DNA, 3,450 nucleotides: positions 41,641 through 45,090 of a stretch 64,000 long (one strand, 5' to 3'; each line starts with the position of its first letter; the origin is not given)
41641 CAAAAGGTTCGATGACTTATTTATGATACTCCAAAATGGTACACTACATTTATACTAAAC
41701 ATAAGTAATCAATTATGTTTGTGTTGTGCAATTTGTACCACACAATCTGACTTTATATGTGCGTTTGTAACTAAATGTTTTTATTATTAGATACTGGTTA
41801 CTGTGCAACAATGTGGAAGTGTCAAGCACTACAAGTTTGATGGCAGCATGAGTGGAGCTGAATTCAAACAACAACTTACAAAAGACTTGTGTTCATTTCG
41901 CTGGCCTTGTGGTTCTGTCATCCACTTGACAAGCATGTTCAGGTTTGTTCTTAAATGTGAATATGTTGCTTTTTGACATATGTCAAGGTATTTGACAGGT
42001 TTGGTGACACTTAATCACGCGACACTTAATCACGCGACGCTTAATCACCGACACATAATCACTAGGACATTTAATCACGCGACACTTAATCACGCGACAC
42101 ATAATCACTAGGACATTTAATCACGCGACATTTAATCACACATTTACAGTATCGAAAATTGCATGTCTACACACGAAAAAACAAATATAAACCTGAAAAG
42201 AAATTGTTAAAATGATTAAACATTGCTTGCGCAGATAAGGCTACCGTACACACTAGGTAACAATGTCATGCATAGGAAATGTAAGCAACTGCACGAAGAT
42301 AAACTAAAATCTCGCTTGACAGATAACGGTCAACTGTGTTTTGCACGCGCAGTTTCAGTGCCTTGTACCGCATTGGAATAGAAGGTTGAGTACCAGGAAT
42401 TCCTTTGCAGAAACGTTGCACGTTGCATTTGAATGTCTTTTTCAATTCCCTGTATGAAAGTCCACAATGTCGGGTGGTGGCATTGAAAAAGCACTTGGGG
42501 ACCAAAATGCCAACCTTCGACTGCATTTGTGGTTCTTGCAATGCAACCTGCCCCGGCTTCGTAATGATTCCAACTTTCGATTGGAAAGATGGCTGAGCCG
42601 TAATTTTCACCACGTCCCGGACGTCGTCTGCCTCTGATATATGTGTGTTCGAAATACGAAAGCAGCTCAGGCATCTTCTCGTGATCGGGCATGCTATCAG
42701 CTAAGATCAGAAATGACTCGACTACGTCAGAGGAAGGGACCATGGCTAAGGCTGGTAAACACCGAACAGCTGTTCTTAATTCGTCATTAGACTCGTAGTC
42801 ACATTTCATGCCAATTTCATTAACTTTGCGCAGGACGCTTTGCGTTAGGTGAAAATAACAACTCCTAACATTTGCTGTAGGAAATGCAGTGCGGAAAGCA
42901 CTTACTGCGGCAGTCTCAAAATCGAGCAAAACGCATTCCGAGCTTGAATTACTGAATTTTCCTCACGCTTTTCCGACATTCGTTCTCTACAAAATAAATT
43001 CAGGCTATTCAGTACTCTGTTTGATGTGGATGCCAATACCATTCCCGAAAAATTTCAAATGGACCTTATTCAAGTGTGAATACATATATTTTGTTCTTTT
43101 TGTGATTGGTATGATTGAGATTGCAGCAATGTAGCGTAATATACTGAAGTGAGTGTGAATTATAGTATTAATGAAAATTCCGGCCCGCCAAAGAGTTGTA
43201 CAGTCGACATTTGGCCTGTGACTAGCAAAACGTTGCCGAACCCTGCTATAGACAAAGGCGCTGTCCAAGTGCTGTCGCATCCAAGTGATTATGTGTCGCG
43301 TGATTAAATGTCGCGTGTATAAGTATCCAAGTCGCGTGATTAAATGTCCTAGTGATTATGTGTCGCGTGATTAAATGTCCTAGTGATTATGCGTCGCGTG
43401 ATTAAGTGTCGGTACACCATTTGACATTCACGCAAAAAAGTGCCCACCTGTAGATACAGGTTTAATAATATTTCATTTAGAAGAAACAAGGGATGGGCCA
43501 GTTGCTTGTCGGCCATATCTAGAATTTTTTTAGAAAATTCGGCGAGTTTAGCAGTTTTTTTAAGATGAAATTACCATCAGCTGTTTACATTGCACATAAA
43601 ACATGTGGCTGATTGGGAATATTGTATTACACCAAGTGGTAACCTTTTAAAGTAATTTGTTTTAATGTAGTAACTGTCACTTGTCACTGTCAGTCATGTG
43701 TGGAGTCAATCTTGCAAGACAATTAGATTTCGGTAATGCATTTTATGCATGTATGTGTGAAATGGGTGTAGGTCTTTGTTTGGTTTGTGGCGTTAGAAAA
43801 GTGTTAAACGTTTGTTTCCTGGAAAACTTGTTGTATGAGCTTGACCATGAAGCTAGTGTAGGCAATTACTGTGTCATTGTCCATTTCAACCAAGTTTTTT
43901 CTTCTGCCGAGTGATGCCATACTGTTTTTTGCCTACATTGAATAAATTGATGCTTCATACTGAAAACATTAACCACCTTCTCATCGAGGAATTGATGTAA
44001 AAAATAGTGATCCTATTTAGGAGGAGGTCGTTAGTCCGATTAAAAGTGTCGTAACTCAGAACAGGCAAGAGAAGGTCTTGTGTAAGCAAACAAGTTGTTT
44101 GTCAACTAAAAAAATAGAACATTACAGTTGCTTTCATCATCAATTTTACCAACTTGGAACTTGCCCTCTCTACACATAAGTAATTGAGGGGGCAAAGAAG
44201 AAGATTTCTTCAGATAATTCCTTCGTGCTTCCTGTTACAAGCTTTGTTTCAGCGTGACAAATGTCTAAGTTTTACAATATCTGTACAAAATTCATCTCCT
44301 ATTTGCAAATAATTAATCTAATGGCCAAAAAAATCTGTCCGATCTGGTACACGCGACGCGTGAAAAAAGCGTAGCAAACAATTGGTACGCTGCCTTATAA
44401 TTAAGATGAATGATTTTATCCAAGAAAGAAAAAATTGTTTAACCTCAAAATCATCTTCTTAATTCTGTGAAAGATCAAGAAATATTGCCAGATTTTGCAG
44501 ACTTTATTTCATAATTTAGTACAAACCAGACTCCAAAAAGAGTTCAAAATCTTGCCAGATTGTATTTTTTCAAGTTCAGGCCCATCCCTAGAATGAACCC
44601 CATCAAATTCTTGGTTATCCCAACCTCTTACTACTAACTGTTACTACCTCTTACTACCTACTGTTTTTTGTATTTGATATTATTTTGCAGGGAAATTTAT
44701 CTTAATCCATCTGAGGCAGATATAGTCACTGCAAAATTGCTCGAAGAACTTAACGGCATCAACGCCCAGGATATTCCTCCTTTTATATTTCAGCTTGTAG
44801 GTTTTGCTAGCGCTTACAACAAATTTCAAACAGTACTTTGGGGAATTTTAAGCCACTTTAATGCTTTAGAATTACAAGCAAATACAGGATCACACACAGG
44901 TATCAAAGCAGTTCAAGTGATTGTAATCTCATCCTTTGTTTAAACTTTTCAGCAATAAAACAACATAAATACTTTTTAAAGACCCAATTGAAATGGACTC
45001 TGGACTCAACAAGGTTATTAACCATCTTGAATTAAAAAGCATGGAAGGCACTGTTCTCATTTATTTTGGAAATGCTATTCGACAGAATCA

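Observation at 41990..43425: MULE remnant with TIRs built from 19-bp minisatellite units and a nested MITE fragment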

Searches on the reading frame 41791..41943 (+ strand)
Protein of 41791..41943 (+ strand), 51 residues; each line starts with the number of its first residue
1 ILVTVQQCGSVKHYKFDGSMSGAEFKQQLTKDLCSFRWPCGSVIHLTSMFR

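Call 67: search_protein_families(library=pfam, proteins=[window:41791-41943:+], max_evalue=0.1)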
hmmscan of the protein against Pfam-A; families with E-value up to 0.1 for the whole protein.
seq(51 aa): 1 family
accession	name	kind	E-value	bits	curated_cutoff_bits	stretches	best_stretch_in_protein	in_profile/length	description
PF14675.12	FANCI_S1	-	7.9e-09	35.8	26.1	1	17-51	86-120/221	FANCI solenoid 1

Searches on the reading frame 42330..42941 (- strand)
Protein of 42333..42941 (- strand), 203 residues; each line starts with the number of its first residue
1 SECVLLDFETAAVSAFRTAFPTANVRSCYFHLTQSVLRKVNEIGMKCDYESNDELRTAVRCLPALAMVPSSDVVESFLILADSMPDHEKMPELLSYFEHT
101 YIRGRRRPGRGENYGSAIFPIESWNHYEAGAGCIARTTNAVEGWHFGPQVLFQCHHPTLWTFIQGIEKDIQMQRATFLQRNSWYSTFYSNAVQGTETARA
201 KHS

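Call 6: search_protein_families(library=pfam, proteins=[window:42330-42929:-], max_evalue=1)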
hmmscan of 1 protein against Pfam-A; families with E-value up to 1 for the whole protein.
window:42330-42929:- (199 aa): 1 family
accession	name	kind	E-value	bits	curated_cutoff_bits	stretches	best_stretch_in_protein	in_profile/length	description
PF10551.15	MULE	-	0.0061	17.4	27.6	1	1-30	69-98/99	MULE transposase domain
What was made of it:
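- On MULE (Mutator-like) superfamily: The window ORF gives only a weak Pfam MULE match (E=0.006, below cut-off, C-terminal edge of the domain; call 6).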

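Call 11: find_homologous_proteins(query=window:42333-42941:-)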
Query seq(203 aa) (203 aa): 156 proteins with E <= 0.001 among 298 candidates; the best 120 are listed.
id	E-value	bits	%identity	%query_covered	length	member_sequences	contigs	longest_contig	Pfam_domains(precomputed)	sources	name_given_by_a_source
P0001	2.0e-88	313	69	96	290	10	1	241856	PF10551.16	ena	-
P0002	3.3e-81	290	63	99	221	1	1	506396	-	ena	-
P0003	8.9e-81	288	70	88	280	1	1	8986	PF10551.16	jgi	-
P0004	1.5e-79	284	69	87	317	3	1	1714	PF10551.16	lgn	-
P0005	4.2e-78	280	63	97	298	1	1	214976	PF10551.16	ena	-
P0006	3.8e-72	260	61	88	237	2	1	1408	PF10551.16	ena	-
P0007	2.5e-70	254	63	87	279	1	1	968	PF10551.16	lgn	-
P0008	5.4e-70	253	62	89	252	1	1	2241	PF10551.16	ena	-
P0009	8.5e-70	252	60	87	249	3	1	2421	PF10551.16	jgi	-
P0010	1.8e-69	251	66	82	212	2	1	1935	-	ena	-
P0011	2.8e-68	247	64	87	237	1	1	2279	PF10551.16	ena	-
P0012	2.8e-68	247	60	87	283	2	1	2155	PF10551.16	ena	-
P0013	8.7e-68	246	64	87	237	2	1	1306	-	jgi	jgi:hypothetical protein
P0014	5.2e-67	243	60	87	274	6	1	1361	PF10551.16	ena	-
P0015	5.9e-67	243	57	87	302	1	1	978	PF10551.16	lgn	-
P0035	2.9e-62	228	97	51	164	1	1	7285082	-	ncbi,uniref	ncbi:unnamed protein product [Clavelina lepadiformis]|uniref:Uncharacterized protein n=1 Tax=Claveli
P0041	2.5e-59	218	80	60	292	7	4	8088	PF10551.16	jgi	-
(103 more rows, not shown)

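Call 13: find_encoding_contigs(protein=P0035, flank=10000, max_places=10)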
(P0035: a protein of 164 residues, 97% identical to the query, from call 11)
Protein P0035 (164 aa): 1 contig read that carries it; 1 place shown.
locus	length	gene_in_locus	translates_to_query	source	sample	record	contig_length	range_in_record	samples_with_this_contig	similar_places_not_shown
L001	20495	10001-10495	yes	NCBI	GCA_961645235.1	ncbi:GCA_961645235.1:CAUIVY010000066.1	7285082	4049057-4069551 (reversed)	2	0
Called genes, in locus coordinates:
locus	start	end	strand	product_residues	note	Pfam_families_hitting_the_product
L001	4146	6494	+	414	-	PF00029:Connexin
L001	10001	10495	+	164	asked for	-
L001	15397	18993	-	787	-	PF01477:PLAT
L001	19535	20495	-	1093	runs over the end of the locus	PF02010:REJ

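Call 17: find_encoding_contigs(protein=P0001, flank=6000, max_places=4)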
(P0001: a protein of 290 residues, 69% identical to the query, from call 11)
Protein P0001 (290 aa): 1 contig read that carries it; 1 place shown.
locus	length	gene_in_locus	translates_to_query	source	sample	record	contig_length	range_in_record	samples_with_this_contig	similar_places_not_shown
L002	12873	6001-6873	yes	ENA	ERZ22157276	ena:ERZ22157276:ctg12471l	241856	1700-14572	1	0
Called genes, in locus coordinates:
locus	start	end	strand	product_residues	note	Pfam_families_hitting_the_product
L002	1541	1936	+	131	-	-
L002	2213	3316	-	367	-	PF27041:ZBED1_RNase-like (weak), PF27039:ZBED1_RNase-like_helical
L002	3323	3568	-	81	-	-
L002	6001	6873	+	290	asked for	PF10551:MULE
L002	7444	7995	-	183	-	-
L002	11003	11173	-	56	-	-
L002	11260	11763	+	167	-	-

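Call 18: find_encoding_contigs(protein=P0041, flank=6000, max_places=4)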
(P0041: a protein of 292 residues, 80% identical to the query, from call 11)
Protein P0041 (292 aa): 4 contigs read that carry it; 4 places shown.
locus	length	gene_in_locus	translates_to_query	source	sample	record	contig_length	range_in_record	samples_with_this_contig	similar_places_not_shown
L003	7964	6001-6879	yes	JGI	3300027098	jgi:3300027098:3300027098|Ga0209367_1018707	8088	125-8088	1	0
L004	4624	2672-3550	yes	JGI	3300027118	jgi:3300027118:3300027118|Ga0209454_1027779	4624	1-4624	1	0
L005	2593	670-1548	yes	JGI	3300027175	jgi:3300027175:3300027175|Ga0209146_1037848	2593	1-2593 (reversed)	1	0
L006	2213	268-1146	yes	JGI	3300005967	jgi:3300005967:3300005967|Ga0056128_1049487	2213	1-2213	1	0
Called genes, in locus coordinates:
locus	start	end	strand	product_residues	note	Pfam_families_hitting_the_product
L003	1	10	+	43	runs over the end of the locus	?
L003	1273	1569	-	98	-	-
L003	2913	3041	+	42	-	-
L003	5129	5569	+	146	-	-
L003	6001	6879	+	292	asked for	PF10551:MULE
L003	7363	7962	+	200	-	?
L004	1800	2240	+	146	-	-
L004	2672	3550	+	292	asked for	PF10551:MULE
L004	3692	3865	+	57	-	-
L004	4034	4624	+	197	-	?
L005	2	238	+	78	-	?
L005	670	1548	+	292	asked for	PF10551:MULE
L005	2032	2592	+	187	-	?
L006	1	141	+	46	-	?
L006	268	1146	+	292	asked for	PF10551:MULE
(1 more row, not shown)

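Call 48: list_cluster_members(proteins=[P0121, P0035])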
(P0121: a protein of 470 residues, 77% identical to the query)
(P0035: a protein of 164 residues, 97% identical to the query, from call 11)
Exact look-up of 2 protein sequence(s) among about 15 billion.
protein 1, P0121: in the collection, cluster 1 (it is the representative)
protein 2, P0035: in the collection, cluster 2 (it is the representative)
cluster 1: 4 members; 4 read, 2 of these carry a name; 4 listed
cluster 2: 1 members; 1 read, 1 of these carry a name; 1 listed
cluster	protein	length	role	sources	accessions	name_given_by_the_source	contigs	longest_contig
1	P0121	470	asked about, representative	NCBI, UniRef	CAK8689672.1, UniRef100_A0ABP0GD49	unnamed protein product [Clavelina lepadiformis] | MULE transposase domain-containing protein n=1 Tax=Clavelina lepadiformis TaxID=159417 ...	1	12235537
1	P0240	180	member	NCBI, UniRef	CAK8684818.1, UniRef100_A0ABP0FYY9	unnamed protein product [Clavelina lepadiformis] | MULE transposase domain-containing protein n=1 Tax=Clavelina lepadiformis TaxID=159417 ...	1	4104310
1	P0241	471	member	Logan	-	-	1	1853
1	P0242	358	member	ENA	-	-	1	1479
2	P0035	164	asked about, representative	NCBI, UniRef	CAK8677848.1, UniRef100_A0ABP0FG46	unnamed protein product [Clavelina lepadiformis] | Uncharacterized protein n=1 Tax=Clavelina lepadiformis TaxID=159417 RepID=A0ABP0FG46_CLALP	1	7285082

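Call 49: find_encoding_contigs(protein=P0240, flank=3000, max_places=3)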
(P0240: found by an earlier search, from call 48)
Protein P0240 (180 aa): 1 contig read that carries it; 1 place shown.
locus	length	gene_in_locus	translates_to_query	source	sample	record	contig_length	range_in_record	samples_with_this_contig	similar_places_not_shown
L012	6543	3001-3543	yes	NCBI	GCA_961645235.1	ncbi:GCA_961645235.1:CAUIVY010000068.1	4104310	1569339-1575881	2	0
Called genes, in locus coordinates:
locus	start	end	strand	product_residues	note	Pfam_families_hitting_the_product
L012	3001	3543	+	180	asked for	-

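Call 50: find_encoding_contigs(protein=P0241, flank=3000, max_places=3)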
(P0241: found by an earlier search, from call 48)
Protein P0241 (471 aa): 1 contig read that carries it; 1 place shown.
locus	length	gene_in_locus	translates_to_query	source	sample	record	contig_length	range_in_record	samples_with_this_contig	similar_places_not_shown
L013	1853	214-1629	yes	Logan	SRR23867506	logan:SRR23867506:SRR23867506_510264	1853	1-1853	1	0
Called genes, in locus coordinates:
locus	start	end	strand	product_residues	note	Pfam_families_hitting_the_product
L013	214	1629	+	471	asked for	PF04500:FLYWCH, PF10551:MULE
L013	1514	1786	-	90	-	-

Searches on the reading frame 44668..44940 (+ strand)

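Call 67: search_protein_families(library=pfam, proteins=[window:44668-44940:+], max_evalue=0.1)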
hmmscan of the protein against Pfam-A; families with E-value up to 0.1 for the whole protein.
seq(91 aa): 1 family
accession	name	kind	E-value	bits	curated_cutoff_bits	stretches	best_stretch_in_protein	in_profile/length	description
PF14675.12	FANCI_S1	-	4e-09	36.7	26.1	1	8-70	120-181/221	FANCI solenoid 1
